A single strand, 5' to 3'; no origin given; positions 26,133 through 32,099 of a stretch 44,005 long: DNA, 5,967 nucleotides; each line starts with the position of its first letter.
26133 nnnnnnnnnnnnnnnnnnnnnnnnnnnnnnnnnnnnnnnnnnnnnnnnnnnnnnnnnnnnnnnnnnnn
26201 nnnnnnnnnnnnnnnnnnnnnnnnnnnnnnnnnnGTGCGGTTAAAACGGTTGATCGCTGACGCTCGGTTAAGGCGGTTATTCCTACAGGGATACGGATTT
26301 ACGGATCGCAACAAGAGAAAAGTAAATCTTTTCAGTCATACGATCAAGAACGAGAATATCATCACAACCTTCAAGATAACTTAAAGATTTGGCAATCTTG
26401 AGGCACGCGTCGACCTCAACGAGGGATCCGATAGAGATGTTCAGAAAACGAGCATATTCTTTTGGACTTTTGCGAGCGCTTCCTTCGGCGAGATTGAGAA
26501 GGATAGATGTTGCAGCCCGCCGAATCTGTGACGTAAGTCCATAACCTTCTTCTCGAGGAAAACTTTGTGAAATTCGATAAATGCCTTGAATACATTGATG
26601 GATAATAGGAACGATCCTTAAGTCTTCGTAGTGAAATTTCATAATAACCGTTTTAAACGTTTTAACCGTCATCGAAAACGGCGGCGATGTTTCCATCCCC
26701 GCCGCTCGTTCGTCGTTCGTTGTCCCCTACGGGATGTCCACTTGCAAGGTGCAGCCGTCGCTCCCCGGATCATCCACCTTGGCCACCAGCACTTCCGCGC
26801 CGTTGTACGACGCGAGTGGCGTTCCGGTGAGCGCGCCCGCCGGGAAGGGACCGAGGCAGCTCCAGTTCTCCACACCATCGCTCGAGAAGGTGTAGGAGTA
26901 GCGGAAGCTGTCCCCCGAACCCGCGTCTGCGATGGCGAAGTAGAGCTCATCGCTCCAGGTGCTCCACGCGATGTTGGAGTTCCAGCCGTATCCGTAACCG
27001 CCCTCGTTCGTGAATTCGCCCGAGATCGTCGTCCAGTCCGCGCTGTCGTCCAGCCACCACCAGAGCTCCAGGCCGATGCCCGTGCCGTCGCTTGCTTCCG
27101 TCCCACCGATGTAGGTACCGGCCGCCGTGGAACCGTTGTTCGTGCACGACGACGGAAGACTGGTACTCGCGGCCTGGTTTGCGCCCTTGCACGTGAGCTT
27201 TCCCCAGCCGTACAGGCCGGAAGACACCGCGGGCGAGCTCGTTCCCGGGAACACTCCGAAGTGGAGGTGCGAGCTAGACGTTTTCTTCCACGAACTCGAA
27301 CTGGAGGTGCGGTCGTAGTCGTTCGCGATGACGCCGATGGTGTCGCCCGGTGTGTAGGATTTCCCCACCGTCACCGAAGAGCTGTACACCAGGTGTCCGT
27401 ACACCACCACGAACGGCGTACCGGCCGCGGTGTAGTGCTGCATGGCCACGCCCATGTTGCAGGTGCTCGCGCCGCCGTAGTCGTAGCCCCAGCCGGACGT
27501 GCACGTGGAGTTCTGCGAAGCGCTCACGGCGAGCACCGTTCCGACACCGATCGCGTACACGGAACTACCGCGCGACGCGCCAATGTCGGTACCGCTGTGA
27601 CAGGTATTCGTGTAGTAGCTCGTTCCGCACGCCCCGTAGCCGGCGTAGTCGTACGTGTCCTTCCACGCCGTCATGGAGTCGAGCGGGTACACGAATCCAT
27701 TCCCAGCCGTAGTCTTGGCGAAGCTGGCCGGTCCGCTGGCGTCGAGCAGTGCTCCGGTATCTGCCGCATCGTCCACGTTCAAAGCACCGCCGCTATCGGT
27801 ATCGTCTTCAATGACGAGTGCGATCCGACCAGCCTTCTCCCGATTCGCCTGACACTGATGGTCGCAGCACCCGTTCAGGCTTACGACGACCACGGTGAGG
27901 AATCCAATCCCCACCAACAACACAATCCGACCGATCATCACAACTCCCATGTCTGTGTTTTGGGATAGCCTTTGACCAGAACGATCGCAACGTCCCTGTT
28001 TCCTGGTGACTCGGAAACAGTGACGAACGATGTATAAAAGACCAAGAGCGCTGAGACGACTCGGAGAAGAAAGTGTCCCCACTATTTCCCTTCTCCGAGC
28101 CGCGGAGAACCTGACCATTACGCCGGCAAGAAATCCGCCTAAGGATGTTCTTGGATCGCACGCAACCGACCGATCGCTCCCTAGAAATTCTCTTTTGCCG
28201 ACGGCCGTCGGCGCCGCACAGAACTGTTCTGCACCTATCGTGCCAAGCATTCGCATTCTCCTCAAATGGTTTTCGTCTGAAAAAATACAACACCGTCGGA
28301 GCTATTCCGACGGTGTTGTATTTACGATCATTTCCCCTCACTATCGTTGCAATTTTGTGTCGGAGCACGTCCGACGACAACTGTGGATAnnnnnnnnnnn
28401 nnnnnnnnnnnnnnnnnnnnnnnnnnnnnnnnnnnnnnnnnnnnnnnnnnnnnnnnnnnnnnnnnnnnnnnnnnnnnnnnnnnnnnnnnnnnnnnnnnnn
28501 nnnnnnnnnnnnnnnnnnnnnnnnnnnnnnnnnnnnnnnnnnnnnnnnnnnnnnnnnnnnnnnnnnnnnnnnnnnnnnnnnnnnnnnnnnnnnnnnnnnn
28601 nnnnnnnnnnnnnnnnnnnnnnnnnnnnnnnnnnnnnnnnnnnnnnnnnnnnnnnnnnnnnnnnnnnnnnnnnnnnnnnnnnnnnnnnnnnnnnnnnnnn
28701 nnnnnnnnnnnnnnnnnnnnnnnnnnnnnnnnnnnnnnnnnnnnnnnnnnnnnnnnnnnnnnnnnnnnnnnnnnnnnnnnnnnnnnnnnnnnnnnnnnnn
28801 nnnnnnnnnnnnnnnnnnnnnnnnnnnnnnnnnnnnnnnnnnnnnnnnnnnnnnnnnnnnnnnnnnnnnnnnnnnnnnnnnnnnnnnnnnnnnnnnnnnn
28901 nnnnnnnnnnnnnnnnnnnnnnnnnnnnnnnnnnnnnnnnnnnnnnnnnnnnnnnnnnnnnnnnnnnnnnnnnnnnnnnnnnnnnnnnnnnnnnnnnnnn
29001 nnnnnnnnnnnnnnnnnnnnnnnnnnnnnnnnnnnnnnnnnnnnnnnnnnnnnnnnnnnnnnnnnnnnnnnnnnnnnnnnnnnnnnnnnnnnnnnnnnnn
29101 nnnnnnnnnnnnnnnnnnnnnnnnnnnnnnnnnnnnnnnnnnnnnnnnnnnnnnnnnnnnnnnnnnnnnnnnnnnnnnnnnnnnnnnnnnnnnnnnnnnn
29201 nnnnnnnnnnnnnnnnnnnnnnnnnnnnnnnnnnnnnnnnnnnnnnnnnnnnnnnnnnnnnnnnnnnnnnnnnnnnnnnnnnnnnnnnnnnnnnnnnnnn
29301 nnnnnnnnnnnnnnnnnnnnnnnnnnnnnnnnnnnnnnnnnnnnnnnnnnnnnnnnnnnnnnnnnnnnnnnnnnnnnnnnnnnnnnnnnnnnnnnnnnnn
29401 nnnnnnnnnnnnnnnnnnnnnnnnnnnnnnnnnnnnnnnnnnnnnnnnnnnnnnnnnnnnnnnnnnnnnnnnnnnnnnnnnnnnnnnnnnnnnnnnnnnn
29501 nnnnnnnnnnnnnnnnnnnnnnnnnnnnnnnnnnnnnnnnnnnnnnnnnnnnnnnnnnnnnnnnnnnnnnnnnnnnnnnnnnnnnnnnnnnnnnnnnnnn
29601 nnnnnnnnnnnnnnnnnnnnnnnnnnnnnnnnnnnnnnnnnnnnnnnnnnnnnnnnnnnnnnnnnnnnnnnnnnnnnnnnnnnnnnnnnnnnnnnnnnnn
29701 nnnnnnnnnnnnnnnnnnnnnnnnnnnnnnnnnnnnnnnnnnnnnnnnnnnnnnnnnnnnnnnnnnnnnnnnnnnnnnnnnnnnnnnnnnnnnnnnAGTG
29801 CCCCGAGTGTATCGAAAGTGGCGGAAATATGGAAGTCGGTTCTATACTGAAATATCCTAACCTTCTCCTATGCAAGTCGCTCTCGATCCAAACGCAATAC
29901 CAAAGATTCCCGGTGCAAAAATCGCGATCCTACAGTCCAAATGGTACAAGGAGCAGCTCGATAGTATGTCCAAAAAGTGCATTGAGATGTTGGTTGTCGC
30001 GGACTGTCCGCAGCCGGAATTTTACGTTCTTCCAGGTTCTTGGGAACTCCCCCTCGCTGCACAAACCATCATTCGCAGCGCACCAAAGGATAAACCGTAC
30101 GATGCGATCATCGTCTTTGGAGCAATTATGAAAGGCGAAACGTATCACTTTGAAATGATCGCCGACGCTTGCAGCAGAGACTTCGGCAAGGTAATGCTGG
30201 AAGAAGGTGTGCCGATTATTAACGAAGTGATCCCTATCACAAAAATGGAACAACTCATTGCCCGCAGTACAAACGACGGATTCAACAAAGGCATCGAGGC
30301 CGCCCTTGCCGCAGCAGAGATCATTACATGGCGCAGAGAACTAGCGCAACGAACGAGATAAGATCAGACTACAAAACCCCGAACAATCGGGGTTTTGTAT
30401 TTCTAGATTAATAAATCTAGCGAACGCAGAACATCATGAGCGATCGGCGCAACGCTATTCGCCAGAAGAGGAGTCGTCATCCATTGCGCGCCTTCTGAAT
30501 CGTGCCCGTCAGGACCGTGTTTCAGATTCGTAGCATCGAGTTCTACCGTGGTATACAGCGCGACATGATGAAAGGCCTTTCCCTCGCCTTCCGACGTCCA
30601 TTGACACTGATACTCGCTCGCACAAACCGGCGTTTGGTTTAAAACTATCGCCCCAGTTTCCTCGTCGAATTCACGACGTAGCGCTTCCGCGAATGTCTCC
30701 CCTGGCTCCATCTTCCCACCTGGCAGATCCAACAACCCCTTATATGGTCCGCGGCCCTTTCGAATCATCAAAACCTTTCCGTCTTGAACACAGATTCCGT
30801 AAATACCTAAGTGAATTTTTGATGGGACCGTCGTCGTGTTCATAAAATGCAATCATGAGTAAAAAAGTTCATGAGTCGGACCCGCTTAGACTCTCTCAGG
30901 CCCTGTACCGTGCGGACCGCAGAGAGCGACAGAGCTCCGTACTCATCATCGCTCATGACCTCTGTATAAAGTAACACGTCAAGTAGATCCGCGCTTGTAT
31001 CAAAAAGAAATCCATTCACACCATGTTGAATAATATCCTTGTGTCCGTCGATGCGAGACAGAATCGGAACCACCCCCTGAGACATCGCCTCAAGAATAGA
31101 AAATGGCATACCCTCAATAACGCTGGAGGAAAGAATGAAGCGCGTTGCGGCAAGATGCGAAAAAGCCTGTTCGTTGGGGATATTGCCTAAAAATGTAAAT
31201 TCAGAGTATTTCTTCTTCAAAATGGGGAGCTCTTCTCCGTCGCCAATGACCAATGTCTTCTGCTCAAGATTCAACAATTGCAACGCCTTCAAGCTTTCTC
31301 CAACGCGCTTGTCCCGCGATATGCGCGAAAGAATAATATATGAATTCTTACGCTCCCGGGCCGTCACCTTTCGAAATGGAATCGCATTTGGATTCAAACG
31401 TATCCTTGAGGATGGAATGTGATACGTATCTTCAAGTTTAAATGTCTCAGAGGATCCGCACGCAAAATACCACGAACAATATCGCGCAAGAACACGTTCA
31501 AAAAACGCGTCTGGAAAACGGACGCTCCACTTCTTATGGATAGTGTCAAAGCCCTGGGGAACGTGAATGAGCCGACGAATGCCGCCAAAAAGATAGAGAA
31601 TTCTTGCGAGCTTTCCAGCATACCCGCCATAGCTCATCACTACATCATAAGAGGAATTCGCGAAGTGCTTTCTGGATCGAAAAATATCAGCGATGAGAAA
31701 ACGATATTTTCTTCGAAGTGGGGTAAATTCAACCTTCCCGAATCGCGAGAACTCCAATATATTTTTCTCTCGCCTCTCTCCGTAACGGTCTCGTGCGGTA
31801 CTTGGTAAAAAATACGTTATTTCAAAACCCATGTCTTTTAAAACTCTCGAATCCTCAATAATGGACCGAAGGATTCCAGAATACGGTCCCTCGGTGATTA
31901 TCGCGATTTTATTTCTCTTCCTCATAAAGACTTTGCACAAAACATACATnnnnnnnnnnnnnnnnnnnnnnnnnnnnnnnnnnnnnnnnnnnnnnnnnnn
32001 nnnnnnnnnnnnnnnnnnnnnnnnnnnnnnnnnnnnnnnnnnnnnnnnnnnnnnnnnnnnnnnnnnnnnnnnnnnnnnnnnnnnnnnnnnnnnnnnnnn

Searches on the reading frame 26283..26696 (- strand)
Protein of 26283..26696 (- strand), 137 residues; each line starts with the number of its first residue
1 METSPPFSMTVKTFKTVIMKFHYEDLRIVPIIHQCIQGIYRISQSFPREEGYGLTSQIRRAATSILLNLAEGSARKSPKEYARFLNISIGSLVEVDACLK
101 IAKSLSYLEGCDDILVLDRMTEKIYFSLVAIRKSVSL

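Call 11: search_protein_families(library=pfam, proteins=[window:26283-26696:-], max_evalue=0.01)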
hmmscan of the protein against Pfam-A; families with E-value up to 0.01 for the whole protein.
window:26283-26696:- (137 aa): 2 families
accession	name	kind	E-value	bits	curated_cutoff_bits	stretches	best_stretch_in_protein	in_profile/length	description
PF05635.17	23S_rRNA_IVP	-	5.2e-27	94.6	33.8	1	24-109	1-86/106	23S rRNA-intervening sequence protein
PF22296.2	bAvd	-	0.0043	18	40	1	32-71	7-46/107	bAvd-like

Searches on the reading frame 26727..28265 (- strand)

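Call 11: search_protein_families(library=pfam, proteins=[window:26727-28265:-], max_evalue=0.01)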
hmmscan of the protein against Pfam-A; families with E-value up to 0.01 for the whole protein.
window:26727-28265:- (512 aa): 1 family
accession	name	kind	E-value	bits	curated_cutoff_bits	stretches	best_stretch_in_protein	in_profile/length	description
PF01551.29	Peptidase_M23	-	6.5e-07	29.9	28.7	1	223-339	3-88/96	Peptidase family M23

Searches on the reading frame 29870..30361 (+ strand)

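Call 60: search_protein_families(library=pfam, proteins=[window:29870-30361:+], max_evalue=0.01)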
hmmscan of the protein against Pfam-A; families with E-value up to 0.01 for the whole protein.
window:29870-30361:+ (163 aa): 1 family
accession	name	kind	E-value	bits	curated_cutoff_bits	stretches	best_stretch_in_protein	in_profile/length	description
PF00885.24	DMRL_synthase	-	8.6e-33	113.6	26.7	1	16-153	2-136/139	6,7-dimethyl-8-ribityllumazine synthase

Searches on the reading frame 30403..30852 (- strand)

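Call 11: search_protein_families(library=pfam, proteins=[window:30403-30852:-], max_evalue=0.01)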
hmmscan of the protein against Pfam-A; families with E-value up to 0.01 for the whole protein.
window:30403-30852:- (149 aa): 2 families
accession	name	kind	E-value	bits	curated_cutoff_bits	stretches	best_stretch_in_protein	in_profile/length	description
PF00293.34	NUDIX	-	4.8e-18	65.9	21.1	1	16-130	7-118/134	NUDIX domain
PF14815.12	NUDIX_4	-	4.3e-05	23.7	35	1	19-70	3-53/113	NUDIX domain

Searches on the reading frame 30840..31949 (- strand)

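Call 11: search_protein_families(library=pfam, proteins=[window:30840-31949:-], max_evalue=0.01)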
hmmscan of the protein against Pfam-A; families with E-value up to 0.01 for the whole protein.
window:30840-31949:- (369 aa): 4 families
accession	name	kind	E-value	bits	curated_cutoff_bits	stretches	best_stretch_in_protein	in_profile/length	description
PF00534.26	Glycos_transf_1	-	2e-17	63.7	26.4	1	193-319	7-143/172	Glycosyl transferases group 1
PF13692.12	Glyco_trans_1_4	-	3.3e-15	57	27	1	205-320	5-130/142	Glycosyl transferases group 1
PF13439.12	Glyco_transf_4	-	1.3e-09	38.7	28.5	1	25-190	3-166/170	Glycosyltransferase Family 4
PF13579.12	Glyco_trans_4_4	-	0.00059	20.6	29.7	1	35-188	12-157/158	Glycosyl transferase 4-like domain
